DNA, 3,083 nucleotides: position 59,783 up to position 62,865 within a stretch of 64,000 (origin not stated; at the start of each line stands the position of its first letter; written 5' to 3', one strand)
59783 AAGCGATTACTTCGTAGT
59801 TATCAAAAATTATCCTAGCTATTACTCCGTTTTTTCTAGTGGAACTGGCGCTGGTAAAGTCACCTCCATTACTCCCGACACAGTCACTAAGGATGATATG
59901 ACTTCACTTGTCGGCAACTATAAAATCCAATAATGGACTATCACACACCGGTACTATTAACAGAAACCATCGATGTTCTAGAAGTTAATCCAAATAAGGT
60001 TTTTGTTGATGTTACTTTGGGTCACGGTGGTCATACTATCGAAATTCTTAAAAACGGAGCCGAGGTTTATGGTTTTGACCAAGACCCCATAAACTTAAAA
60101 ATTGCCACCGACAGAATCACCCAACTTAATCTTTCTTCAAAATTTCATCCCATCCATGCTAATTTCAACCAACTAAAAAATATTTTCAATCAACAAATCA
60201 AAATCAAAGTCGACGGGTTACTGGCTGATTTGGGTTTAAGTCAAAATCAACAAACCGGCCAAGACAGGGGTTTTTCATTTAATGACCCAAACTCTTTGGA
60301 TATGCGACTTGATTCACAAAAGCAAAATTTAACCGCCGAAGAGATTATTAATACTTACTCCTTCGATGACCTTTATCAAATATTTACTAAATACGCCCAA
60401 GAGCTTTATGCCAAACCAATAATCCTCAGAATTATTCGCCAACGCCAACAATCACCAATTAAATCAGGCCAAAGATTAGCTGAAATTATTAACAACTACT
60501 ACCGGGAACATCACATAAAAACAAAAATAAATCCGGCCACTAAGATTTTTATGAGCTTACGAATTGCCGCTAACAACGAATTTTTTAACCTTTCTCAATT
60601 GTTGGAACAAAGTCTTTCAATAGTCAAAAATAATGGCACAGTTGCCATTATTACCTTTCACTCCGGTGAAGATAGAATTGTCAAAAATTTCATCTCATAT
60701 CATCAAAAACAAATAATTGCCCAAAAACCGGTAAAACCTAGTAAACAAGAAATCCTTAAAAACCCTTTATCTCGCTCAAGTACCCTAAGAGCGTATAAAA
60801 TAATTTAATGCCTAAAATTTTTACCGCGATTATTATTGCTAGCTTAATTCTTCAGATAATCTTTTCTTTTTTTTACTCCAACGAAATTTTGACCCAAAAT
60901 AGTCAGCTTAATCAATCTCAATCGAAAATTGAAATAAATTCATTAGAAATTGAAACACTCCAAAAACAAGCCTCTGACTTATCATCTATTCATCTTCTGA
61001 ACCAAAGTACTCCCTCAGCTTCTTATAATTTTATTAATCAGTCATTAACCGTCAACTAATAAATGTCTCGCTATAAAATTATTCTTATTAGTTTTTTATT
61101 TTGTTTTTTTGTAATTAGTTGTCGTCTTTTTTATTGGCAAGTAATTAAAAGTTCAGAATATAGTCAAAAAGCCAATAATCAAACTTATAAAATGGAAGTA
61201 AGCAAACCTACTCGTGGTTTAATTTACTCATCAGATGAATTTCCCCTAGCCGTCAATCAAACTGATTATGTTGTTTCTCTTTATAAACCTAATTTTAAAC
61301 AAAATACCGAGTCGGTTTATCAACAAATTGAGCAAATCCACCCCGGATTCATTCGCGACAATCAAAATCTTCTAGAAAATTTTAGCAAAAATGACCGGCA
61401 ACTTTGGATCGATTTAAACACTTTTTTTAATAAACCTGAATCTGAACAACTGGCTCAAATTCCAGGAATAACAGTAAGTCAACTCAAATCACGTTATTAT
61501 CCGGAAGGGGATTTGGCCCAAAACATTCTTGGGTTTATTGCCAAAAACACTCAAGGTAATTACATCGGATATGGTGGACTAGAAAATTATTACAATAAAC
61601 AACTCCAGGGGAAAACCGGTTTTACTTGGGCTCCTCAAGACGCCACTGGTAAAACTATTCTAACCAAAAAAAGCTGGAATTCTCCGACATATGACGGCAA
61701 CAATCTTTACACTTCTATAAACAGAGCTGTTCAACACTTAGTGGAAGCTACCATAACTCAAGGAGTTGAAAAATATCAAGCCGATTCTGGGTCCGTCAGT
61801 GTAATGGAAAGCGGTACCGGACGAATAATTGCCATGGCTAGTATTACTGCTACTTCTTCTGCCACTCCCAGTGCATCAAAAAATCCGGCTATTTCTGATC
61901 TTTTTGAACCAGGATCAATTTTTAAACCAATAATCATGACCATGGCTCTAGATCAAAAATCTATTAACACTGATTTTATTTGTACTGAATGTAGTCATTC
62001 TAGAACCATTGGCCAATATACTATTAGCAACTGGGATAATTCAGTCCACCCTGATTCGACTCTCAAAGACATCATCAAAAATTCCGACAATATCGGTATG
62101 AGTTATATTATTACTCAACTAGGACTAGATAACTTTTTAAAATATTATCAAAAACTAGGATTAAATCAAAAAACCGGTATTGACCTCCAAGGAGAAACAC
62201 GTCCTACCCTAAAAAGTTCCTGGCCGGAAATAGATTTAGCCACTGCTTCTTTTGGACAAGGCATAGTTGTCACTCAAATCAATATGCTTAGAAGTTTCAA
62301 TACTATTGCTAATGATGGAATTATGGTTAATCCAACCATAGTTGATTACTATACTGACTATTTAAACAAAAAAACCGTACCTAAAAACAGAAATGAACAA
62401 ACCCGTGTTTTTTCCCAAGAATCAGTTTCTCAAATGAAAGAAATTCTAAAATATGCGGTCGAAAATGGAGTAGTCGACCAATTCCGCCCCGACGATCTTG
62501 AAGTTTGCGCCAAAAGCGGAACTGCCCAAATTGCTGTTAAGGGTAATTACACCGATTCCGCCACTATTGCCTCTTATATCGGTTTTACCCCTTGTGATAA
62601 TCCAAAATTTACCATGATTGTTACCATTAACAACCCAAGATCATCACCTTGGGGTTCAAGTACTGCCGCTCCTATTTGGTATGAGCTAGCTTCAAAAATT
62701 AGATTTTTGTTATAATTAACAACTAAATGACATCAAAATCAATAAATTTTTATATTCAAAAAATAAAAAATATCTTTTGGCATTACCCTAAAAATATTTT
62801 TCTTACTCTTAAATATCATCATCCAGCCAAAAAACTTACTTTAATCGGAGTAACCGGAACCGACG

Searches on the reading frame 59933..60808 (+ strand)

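Call 67: search_protein_families(library=pfam, proteins=[window:59933-60808:+], max_evalue=0.001)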
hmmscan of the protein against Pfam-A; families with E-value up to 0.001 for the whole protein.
window:59933-60808:+ (291 aa): 3 families
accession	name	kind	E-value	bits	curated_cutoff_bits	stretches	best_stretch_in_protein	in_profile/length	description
PF01795.25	Methyltransf_5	-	2e-79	267.7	27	1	3-289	3-307/309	MraW methylase family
PF09445.16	Methyltransf_15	-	0.00011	22.3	22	1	22-87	2-67/165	RNA cap guanine-N2 methyltransferase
PF01728.25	FtsJ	-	0.00036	21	24.1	0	13-102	13-103/181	FtsJ-like methyltransferase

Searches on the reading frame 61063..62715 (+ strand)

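Call 67: search_protein_families(library=pfam, proteins=[window:61063-62715:+], max_evalue=0.001)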
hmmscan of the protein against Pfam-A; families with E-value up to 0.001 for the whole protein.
window:61063-62715:+ (550 aa): 3 families
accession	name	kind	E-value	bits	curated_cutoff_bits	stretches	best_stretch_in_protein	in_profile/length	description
PF00905.27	Transpeptidase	-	1.4e-58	198.9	22.1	1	243-542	1-297/299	Penicillin binding protein transpeptidase domain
PF03717.20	PBP_dimer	-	5.8e-19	69.6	24.4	1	48-201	3-178/180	Penicillin-binding Protein dimerisation domain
PF13354.11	Beta-lactamase2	-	0.0002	21.2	22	0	321-488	64-190/214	Beta-lactamase enzyme family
